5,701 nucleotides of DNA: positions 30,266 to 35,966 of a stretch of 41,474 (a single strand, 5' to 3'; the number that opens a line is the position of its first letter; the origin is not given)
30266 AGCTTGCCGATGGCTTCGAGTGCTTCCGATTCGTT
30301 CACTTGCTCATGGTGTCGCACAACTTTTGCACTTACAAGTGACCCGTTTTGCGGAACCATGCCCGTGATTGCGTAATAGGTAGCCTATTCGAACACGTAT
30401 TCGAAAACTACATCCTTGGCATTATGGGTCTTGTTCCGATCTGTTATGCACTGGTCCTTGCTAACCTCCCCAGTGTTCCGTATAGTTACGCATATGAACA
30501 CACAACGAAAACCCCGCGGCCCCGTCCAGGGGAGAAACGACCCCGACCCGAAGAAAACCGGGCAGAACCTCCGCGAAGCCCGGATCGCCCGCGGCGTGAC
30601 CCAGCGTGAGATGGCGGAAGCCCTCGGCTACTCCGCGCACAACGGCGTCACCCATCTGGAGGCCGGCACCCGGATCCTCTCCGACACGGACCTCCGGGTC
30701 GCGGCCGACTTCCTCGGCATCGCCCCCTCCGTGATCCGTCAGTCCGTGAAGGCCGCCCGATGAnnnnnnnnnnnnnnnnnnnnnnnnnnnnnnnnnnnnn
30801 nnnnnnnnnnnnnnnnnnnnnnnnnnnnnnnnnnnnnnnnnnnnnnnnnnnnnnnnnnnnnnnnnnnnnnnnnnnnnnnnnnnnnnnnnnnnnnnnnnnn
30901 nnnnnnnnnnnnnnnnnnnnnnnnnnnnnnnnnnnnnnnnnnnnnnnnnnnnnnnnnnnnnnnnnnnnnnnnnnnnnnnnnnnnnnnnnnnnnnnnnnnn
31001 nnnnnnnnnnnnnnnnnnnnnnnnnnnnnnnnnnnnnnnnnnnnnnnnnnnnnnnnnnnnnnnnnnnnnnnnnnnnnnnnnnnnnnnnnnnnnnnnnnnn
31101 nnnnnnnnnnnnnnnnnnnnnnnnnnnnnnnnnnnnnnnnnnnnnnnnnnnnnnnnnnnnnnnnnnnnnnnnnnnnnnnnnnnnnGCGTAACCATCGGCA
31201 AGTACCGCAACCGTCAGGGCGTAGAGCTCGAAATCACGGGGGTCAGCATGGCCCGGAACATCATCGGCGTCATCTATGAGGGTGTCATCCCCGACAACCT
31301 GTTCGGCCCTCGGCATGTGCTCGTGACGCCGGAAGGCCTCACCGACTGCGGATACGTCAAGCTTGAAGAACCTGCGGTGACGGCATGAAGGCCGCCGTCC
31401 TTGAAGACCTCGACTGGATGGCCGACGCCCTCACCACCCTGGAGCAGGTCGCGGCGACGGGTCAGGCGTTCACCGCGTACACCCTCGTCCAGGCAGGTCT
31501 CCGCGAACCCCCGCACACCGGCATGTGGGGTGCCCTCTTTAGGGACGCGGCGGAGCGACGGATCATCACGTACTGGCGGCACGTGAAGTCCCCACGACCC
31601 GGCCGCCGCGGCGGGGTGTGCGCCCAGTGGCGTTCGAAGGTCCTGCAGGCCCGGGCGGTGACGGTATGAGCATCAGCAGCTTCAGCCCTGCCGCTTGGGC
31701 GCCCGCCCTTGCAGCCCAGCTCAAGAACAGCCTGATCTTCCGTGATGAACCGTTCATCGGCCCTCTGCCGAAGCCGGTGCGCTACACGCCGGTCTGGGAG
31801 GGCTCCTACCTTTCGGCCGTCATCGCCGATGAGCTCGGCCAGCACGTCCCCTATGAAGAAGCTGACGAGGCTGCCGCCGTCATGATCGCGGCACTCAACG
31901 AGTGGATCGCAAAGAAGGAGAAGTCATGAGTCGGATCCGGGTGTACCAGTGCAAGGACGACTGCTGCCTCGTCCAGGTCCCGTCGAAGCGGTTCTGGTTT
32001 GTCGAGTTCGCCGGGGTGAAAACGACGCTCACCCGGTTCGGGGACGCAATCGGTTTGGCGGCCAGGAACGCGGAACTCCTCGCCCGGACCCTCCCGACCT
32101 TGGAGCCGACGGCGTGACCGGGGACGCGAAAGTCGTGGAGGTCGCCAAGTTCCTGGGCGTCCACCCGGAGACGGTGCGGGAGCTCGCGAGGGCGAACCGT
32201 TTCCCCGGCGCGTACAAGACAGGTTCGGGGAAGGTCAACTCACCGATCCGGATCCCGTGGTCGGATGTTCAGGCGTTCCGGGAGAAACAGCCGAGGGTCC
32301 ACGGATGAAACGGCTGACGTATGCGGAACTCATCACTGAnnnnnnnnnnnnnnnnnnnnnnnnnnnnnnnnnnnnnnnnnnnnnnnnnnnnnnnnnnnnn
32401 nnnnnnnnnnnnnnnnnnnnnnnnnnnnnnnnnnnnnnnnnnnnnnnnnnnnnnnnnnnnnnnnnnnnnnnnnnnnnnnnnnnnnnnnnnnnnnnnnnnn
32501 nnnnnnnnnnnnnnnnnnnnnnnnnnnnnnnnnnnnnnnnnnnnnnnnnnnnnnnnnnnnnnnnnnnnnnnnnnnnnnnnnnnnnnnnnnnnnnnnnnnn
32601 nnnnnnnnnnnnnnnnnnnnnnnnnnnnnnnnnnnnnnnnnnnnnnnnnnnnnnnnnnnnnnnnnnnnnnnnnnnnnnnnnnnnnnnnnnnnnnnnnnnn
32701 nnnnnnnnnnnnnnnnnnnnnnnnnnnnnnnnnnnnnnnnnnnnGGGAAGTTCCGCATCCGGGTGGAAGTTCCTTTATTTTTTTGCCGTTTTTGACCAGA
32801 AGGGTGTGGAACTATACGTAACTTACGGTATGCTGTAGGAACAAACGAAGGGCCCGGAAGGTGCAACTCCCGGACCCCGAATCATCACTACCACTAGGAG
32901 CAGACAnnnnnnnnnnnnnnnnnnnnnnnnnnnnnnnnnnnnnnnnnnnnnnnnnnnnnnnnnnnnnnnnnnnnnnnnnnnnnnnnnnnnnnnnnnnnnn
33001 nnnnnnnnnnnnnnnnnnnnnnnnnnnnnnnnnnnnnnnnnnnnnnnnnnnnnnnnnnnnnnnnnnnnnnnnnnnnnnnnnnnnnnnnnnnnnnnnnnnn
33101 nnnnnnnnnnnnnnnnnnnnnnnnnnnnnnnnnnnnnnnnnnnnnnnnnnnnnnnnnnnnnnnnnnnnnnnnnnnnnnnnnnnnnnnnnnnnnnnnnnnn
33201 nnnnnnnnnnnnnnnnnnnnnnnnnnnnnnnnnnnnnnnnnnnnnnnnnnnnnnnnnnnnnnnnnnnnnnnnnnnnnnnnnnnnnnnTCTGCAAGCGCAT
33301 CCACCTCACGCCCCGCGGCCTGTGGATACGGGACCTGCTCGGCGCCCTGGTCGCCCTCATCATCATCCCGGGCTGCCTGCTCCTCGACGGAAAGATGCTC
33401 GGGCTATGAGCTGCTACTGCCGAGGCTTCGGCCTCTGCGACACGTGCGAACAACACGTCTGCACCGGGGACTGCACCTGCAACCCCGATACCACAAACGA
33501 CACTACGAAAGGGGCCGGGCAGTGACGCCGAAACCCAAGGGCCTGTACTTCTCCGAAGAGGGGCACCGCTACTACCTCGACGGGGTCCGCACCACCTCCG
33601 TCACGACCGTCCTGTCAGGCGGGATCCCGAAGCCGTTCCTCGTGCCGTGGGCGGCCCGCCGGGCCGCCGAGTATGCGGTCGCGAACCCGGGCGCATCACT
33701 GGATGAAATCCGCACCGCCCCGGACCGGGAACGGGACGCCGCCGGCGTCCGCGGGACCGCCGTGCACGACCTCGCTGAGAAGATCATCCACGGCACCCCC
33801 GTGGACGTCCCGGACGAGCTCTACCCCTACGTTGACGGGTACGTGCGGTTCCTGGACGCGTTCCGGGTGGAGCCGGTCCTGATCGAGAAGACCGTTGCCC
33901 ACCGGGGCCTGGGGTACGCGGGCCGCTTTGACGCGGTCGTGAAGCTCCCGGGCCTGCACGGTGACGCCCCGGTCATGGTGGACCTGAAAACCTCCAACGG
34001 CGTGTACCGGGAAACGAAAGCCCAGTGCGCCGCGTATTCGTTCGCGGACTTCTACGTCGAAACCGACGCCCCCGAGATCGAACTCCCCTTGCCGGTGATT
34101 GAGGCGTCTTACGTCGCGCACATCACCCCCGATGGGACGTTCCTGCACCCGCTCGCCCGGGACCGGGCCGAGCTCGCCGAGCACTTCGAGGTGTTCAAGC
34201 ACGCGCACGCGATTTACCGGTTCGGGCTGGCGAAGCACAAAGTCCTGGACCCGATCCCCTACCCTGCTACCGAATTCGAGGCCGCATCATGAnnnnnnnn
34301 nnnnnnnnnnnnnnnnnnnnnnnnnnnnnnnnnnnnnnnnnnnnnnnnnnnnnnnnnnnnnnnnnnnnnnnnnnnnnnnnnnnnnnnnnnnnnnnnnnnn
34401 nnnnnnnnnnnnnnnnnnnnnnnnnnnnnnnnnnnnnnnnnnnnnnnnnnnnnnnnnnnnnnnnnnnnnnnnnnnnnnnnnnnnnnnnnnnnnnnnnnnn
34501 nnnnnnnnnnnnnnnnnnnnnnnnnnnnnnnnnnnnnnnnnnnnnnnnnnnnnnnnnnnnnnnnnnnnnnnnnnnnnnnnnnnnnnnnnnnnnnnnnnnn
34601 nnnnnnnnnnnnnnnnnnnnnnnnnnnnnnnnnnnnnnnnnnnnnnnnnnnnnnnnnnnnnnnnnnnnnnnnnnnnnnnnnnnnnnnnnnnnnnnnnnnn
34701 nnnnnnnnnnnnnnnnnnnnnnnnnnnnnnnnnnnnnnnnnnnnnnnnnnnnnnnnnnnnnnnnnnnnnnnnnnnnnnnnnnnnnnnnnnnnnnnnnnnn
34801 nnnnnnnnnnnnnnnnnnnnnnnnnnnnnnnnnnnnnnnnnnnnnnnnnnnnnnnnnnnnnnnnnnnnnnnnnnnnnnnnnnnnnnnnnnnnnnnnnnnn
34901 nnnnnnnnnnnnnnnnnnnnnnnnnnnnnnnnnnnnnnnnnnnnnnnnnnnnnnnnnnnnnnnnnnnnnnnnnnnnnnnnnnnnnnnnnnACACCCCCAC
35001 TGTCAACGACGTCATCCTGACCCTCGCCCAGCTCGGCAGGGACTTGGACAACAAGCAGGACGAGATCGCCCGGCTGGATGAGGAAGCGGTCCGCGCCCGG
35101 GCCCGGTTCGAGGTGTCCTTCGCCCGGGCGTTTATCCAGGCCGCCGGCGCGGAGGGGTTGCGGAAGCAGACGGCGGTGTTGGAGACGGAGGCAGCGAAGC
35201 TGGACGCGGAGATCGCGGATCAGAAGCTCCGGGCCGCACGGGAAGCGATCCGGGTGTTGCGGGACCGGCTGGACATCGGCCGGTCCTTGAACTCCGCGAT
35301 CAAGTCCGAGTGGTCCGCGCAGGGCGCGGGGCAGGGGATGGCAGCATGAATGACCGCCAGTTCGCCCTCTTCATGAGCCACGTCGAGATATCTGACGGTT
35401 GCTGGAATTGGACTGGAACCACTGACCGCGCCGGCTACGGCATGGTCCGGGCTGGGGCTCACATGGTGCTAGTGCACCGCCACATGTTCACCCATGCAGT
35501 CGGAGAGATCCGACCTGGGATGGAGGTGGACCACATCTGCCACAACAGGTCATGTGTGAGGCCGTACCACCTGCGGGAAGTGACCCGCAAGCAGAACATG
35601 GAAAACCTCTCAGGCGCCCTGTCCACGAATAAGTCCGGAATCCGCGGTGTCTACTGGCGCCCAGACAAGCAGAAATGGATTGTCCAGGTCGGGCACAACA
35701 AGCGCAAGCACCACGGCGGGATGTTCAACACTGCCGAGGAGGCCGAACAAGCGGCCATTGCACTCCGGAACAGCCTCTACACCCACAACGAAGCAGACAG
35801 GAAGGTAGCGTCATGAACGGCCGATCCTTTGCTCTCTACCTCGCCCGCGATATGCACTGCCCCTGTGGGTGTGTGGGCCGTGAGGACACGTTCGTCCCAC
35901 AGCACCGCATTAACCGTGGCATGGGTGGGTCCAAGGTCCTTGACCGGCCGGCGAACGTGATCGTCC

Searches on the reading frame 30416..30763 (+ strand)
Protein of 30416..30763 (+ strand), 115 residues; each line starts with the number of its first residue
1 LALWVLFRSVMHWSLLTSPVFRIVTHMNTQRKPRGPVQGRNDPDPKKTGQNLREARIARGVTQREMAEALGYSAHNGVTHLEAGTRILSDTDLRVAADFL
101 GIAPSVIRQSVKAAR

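Call 51: search_protein_families(library=pfam, proteins=[window:30416-30763:+], max_evalue=0.01)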
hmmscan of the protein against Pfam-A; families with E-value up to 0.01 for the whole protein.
window:30416-30763:+ (115 aa): 3 families
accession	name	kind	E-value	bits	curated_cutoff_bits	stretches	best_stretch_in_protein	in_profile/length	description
PF13560.12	HTH_31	-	4.7e-10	40.1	27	1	49-105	3-59/64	Helix-turn-helix domain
PF01381.28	HTH_3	-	1.2e-08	35.3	23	1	52-105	1-53/55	Helix-turn-helix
PF12844.13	HTH_19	-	0.00015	22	30.2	1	49-102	1-53/64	Helix-turn-helix domain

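Call 63: search_protein_families(library=phrogs, proteins=[window:30416-30763:+], max_evalue=0.001)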
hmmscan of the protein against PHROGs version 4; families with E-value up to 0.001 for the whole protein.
window:30416-30763:+ (115 aa): 8 families
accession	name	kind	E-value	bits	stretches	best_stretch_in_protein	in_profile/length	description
phrog_8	-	transcription regulation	2.5e-09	38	1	40-102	69-130/346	transcriptional regulator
phrog_3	-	transcription regulation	1.8e-07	32.3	1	44-104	85-140/430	transcriptional repressor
phrog_4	-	transcription regulation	4.8e-07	30.1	1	20-105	106-189/400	transcriptional repressor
phrog_2967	-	transcription regulation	7.1e-07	30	1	42-107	5-69/225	transcriptional regulator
phrog_2439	-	transcription regulation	2.1e-05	24.6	1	48-105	8-64/367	transcriptional regulator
phrog_5823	-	transcription regulation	0.00017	21.9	1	45-102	4-61/404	transcriptional regulator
phrog_14076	-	transcription regulation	0.00025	22.5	1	47-97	13-65/86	transcriptional regulator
phrog_1373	-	transcription regulation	0.00064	20.7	1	48-103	64-118/166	transcriptional regulator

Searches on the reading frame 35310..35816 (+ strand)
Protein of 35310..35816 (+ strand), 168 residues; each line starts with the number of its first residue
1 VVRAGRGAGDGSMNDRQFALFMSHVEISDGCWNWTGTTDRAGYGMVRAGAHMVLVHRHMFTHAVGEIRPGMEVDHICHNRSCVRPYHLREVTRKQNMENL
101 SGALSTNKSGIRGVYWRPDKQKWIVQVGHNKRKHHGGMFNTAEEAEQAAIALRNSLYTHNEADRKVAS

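Call 51: search_protein_families(library=pfam, proteins=[window:35310-35816:+], max_evalue=0.01)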
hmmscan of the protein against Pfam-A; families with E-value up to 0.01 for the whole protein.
window:35310-35816:+ (168 aa): 3 families
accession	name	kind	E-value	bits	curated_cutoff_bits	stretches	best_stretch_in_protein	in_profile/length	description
PF13392.12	HNH_3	-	1.8e-16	59.9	24.8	1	54-97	2-45/46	HNH endonuclease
PF00847.26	AP2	-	1.6e-08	35.2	33.3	1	109-157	1-52/54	AP2 domain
PF05551.17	zf-His_Me_endon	-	9.2e-05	23.1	27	1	62-97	56-91/131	Zinc-binding loop region of homing endonuclease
